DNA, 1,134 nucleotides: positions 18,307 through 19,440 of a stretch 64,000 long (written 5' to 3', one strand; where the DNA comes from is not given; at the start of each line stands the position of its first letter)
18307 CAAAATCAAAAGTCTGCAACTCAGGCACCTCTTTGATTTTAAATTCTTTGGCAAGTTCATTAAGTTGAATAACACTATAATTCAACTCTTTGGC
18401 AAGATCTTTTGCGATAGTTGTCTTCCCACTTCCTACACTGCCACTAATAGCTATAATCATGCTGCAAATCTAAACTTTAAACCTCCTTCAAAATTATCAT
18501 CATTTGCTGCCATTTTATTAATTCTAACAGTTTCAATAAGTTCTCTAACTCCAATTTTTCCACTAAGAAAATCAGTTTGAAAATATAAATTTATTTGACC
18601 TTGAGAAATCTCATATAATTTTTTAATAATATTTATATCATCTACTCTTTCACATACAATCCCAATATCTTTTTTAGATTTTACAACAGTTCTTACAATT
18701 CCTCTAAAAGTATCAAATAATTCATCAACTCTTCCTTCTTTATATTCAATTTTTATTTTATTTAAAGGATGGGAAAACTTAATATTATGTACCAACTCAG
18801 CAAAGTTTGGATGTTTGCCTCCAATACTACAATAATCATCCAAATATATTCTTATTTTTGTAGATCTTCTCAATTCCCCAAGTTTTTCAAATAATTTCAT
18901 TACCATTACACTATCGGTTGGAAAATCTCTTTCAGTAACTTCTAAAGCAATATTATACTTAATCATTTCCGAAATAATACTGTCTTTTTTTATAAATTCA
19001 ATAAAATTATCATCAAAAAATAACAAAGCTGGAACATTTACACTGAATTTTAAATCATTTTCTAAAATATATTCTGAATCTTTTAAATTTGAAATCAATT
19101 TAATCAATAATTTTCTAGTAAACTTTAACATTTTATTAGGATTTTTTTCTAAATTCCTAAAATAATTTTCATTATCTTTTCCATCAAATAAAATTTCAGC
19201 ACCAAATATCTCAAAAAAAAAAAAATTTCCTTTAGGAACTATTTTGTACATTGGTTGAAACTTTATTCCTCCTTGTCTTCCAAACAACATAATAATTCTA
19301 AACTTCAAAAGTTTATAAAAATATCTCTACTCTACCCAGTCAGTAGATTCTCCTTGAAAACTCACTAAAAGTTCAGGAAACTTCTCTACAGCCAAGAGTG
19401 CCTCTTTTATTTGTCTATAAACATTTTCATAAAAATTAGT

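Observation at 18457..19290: Divergent EAL-domain (c-di-GMP phosphodiesterase-like) protein in an archaeon, inside a nucleotide-kinase/hydrolase gene string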

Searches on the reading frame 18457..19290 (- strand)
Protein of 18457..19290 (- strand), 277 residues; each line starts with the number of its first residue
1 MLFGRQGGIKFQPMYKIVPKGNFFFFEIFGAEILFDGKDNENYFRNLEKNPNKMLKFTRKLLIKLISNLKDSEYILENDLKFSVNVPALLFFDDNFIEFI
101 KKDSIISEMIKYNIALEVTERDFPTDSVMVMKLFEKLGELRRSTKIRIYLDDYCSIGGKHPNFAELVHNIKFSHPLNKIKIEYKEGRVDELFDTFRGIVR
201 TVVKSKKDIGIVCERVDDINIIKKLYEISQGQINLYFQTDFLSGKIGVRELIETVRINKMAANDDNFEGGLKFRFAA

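Call 3: search_protein_families(library=pfam, proteins=[window:18457-19290:-], max_evalue=1)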
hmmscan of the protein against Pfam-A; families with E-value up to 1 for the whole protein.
window:18457-19290:- (277 aa): 1 family
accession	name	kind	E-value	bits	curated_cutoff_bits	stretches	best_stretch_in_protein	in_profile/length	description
PF00563.25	EAL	-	0.00095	19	31.3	1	42-155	48-156/236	EAL domain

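Call 4: search_protein_families(library=ncbifam, proteins=[window:18457-19290:-], max_evalue=1)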
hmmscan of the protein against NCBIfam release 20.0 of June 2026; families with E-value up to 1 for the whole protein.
window:18457-19290:- (277 aa): 1 family
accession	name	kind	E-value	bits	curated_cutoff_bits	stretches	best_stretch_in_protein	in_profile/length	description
NF007839.0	PRK10551.1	equivalog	0.087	11.4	461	1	54-153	324-418/518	cyclic di-GMP phosphodiesterase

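Call 5: find_homologous_proteins(query=window:18457-19290:-, max_evalue=0.001)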
Query window:18457-19290:- (277 aa): 1 proteins with E <= 0.001 among 664 candidates.
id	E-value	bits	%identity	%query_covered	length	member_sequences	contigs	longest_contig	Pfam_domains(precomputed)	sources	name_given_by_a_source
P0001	4.7e-177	605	100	100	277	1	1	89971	-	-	-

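Call 7: search_solved_structures(query=window:18457-19290:-, max_evalue=10, show_alignments=3)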
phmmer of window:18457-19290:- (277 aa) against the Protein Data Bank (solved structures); distinct sequences matched with E-value up to 10: 5.
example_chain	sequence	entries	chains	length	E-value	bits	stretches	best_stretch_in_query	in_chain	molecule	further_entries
9hxd_A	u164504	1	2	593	0.035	16.8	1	48-117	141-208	Bacterial antiviral defense protein Ec2ApeA from Escherichia coli strain 2-156-04_S4_C1 (o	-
9hxb_A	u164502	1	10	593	0.035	16.8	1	48-117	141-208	Bacterial antiviral defense protein Ec2ApeA from Escherichia coli strain 2-156-04_S4_C1 (d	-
9hxe_A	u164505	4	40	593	0.035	16.8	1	48-117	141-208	Bacterial antiviral defense protein Ec2ApeA from Escherichia coli strain 2-156-04_S4_C1 (H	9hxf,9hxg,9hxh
9hxi_A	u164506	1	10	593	0.036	16.8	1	48-117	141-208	Bacterial antiviral defense protein Ec2ApeA from Escherichia coli strain 2-156-04_S4_C1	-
4nvs_A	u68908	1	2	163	4.5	9.9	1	18-117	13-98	Putative enzyme, glyoxalase family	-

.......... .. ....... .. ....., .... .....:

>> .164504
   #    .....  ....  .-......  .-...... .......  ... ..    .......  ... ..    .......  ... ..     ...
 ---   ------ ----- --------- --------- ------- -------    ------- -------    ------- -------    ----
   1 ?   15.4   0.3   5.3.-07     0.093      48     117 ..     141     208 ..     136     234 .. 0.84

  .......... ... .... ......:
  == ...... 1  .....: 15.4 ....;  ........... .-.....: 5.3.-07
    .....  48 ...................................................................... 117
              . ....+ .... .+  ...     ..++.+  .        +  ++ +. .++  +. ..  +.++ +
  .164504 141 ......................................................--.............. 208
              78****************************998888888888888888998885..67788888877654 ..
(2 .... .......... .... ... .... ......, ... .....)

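Call 15: find_encoding_contigs(protein=P0001, flank=10000, max_places=6)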
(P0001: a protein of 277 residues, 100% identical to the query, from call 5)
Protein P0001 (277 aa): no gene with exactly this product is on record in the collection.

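Call 17: predict_structure(protein=window:18457-19290:-)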
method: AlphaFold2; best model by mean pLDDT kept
length: 277 residues; sequences in the alignment: 1
mean_pLDDT: 55.7   pTM: 0.44
mean pLDDT of the five models: 55.7, 46.9, 39.8, 37.1, 28.9
residues with pLDDT >= 90: 0; 70-90: 38; 50-70: 153; < 50: 86
segments of 3 or more residues with pLDDT < 50: 1-14, 23-25, 30-32, 72-78, 152-162, 171-178, 240-245, 255-277
pLDDT, mean of each block of 10 residues (from residue 1): 23 43 49 51 64 62 62 47 61 63 72 67 55 72 69 46 50 45 60 69 58 64 74 60 48 46 34 39
secondary structure, 60 per line:
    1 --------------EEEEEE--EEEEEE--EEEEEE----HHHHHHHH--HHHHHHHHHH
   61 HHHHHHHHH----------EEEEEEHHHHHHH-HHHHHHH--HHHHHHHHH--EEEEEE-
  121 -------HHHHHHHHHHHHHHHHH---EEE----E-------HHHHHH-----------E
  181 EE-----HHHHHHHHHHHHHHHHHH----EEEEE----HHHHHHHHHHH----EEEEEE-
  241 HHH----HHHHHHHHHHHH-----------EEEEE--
elements in order: E15-20 E23-28 E31-36 H41-48 H51-69 E80-85 H86-92 H94-100 H103-111 E114-119 H128-144 E148-150 H163-168 E180-182 H188-205 E210-214 H219-229 E234-239 H248-259 E271-275

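Call 18: search_protein_representatives(protein=window:18457-19290:-)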
Query: 277 residues. Proteins with E-value up to 0.001 (for the whole library): 5; up to 1e-10: 2; up to 1e-30: 1. The best 5 are listed.
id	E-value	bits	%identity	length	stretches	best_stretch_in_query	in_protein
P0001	1.5e-177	604.9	100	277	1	1-277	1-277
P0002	9.2e-15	71.2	35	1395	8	201-262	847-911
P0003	6.3e-10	55.3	34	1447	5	200-263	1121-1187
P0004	1.1e-07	48.0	28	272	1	9-152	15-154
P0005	1.4e-06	44.4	32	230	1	5-155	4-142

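Call 20: search_protein_families(library=pfam, proteins=[P0002, P0003, P0004, P0005], max_evalue=1)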
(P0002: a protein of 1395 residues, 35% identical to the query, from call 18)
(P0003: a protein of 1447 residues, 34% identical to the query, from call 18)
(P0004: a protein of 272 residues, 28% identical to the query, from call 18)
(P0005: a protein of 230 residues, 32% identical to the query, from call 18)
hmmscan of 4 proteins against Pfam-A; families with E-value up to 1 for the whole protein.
P0002 (1395 aa): 1 family
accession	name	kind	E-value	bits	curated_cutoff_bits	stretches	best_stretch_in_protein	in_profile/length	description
PF13680.12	DUF4152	-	2.5e-05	24.3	27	0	113-163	111-161/225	Protein of unknown function (DUF4152)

P0003 (1447 aa): 2 families
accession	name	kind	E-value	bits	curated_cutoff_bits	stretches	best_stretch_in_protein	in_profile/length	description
PF08142.18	AARP2CN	-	0.17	12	23.8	0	875-897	43-64/73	AARP2CN (NUC121) domain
PF21482.3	KH_GLD-3_2nd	-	0.21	12.4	27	0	616-641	23-48/69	GLD-3 2nd KH domain (aka KH3)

P0004 (272 aa): 1 family
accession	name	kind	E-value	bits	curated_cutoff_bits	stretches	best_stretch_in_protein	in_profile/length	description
PF00563.25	EAL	-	3.9e-18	66.1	31.3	1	59-223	65-223/236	EAL domain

P0005 (230 aa): 3 families
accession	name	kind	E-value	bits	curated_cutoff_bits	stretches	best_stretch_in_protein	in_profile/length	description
PF00563.25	EAL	-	3.2e-11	43.5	31.3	1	4-147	11-161/236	EAL domain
PF01028.25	Topoisom_I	-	0.043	13.6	23.7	1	157-218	96-161/228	Eukaryotic DNA topoisomerase I, catalytic core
PF24815.1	HMG_WDHD1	-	0.48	10.9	51.6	1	87-102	5-20/51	WDHD1 HMG box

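Call 26: find_homologous_proteins(query=A1, max_evalue=0.001)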
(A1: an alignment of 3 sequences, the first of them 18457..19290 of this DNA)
Query A1 (3 sequences) (277 aa, profile of the alignment): 2 proteins with E <= 0.001 among 7419 candidates.
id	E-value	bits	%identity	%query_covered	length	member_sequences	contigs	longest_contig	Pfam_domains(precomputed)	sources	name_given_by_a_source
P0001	5.2e-114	398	100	100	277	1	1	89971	-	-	-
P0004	2.6e-108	379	28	47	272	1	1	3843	PF00563.26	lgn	-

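Call 29: find_encoding_contigs(protein=P0004, flank=10000)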
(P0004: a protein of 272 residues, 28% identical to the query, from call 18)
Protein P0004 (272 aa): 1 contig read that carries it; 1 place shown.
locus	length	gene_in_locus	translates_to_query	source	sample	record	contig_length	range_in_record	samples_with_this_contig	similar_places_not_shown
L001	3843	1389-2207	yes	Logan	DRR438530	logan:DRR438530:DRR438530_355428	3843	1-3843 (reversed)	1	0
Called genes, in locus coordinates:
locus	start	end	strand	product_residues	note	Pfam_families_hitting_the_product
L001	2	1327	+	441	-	?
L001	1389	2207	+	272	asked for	PF00563:EAL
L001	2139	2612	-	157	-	PF00383:dCMP_cyt_deam_1, PF14437:MafB19-deam, PF14439:Bd3614-deam (weak)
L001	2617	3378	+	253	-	PF01479:S4, PF00849:PseudoU_synth_2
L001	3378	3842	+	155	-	?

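Call 30: search_solved_structures(query=A1, max_evalue=1, show_alignments=4)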
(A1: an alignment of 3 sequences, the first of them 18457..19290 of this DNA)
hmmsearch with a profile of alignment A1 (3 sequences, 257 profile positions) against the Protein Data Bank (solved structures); distinct sequences matched with E-value up to 1: 9.
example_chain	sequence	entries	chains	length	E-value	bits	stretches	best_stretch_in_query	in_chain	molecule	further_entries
6hq4_A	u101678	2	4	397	2.7e-06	30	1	73-202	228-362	EAL Enzyme Bd1971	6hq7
6hq5_A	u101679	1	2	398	2.8e-06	29.9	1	73-202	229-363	EAL Enzyme Bd1971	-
2r6o_A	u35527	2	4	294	0.0036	19.8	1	76-155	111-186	Putative diguanylate cyclase/phosphodiesterase (GGDEF & EAL domains) | PUTATIVE DIGUANYLATE CYCLASE/PHOSPHODIESTERASE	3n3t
8arv_A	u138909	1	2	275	0.0045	19.5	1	60-204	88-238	Bifunctional diguanylate cyclase/phosphodiesterase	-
5m1t_A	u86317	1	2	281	0.015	17.7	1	80-126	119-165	MucR Phosphodiesterase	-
4q6j_A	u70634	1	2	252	0.025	17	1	80-236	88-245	Lmo0131 protein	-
7pk5_A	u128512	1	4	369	0.026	17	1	45-201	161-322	Cyclic di-GMP phosphodiesterase PdeL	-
4lj3_A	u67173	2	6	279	0.048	16.1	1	44-201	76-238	Cyclic di-GMP phosphodiesterase YahA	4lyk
4kie_A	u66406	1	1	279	0.048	16.1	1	44-201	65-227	Cyclic di-GMP phosphodiesterase YahA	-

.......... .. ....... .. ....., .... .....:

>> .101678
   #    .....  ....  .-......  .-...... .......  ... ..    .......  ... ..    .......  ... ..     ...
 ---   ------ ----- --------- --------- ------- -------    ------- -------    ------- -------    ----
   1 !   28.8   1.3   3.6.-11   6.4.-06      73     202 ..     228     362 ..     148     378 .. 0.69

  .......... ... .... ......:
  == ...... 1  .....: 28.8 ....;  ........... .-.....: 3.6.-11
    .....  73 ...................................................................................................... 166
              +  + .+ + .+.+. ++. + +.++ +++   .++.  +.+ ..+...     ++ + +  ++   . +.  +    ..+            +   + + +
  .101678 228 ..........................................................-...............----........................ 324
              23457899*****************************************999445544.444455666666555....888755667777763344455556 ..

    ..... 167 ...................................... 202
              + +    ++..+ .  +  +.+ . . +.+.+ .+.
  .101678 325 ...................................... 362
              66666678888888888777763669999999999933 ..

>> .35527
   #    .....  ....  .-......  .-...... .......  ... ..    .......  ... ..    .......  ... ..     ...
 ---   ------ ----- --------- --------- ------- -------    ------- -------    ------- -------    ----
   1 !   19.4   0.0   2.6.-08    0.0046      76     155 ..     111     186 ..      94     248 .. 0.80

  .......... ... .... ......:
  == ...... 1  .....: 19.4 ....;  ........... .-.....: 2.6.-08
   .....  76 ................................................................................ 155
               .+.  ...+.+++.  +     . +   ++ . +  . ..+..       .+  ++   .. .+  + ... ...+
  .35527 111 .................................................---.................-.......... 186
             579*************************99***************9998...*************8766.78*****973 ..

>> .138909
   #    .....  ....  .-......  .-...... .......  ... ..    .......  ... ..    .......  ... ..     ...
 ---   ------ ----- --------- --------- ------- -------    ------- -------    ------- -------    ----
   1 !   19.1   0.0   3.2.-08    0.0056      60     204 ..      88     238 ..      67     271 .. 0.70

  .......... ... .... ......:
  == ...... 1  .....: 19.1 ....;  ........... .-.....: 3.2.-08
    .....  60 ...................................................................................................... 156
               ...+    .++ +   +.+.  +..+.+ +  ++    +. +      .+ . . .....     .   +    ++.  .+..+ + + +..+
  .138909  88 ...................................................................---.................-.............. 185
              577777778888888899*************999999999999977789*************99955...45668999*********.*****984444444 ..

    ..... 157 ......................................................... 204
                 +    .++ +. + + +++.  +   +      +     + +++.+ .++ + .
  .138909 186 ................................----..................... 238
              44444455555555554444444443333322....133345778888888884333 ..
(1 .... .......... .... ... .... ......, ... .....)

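Call 31: fold_search(model_id=the predicted structure, library=pdb)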
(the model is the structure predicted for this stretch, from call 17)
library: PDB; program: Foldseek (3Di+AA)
matches with E <= 10: 1547; with E <= 0.001: 21
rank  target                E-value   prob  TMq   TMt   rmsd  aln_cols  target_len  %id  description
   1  6pwj_A                1.8e-04  1.00  0.30  0.23  10.4       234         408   15  Vibrio cholerae LapD S helix-GGDEF-EAL (apo) (released 2019-10-09)
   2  4y9m                  1.8e-04  1.00  0.28  0.29  13.9       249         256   14  PA3825-EAL Metal-Free-Apo Structure (released 2016-03-09)
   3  4jth_C                2.0e-04  1.00  0.28  0.29   8.7       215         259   12  Crystal structure of F114R/R117Q mutant of 3-deoxy-D-manno-octulosonate 8-phosphate synthase (KDO8PS) from Neisseria m (released 2013-06-26)
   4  4jtk_C                2.5e-04  1.00  0.28  0.30   8.6       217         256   10  Crystal structure of R117Q mutant of 3-deoxy-D-manno-octulosonate 8-phosphate synthase (KDO8PS) from Neisseria meningi (released 2013-06-26)
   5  3qq0_C                2.5e-04  0.99  0.28  0.30   8.7       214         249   12  Crystal structure of a deletion mutant (N59) of 3-deoxy-D-manno-octulosonate 8-phosphate synthase (KDO8PS) from Neisse (released 2011-04-13)
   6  3und_A                2.7e-04  1.00  0.28  0.28   8.5       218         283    9  Substrate-bound crystal structure of 2-dehydro-3-deoxyphosphooctonate aldolase from Burkholderia pseudomallei (released 2011-11-30)
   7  8arv_A                4.0e-04  0.99  0.28  0.30  13.4       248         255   15  Structure of the EAL domain of BifA from Pseudomonas aeruginosa (released 2023-04-12)
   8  3fyp_D                4.3e-04  0.99  0.28  0.30   8.6       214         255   11  Crystal structure of the quadruple mutant (N23C/C246S/D247E/P249A) of 3-deoxy-D-manno-octulosonate 8-phosphate synthas (released 2009-03-31)
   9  3stc_D                4.8e-04  0.99  0.28  0.29   8.7       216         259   12  Crystal structure of loop 7 truncated mutant of 3-deoxy-D-manno-octulosonate 8-phosphate synthase (KDO8PS) from Neisse (released 2011-11-23)
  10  4y9o                  5.1e-04  0.99  0.28  0.29  13.9       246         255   16  PA3825-EAL Metal-Free-Apo Structure - Manganese Co-crystallisation (released 2016-09-14)
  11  3sz8_B                5.1e-04  0.99  0.28  0.29   8.6       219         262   11  Crystal structure of 2-dehydro-3-deoxyphosphooctonate aldolase from Burkholderia pseudomallei (released 2011-08-10)
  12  4jtk_A                5.4e-04  0.99  0.28  0.29   8.8       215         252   12  Crystal structure of R117Q mutant of 3-deoxy-D-manno-octulosonate 8-phosphate synthase (KDO8PS) from Neisseria meningi (released 2013-06-26)
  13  8arv_B                6.1e-04  0.99  0.28  0.29  13.2       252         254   14  Structure of the EAL domain of BifA from Pseudomonas aeruginosa (released 2023-04-12)
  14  3fyo_A                6.1e-04  0.99  0.28  0.29   8.7       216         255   11  Crystal structure of the triple mutant (N23C/D247E/P249A) of 3-deoxy-D-manno-octulosonate 8-phosphate synthase (KDO8PS (released 2009-03-24)
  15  4jtg_B                6.1e-04  0.99  0.28  0.29   8.6       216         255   12  Crystal structure of F114R/R117A mutant of 3-deoxy-D-manno-octulosonate 8-phosphate synthase (KDO8PS) from Neisseria m (released 2013-06-26)
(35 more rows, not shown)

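Call 33: find_related_loci(query=A1, collection=genome_contigs, flank=8000)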
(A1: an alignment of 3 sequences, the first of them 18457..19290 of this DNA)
Query A1 (277 aa) in genome_contigs; peptide patterns used: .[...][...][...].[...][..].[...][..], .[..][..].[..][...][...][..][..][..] (x = any residue, [..] = any of these).
384 stretches matched a pattern, but none encodes a relative of the query by tblastn (E <= 1e-3).

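Call 35: find_related_loci(query=A1, collection=metagenome_contigs, flank=8000)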
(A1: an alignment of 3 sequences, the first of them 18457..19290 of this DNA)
Query A1 (277 aa) in metagenome_contigs; peptide patterns used: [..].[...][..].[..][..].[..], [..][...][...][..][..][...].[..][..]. (x = any residue, [..] = any of these).
424 stretches matched a pattern, but none encodes a relative of the query by tblastn (E <= 1e-3).
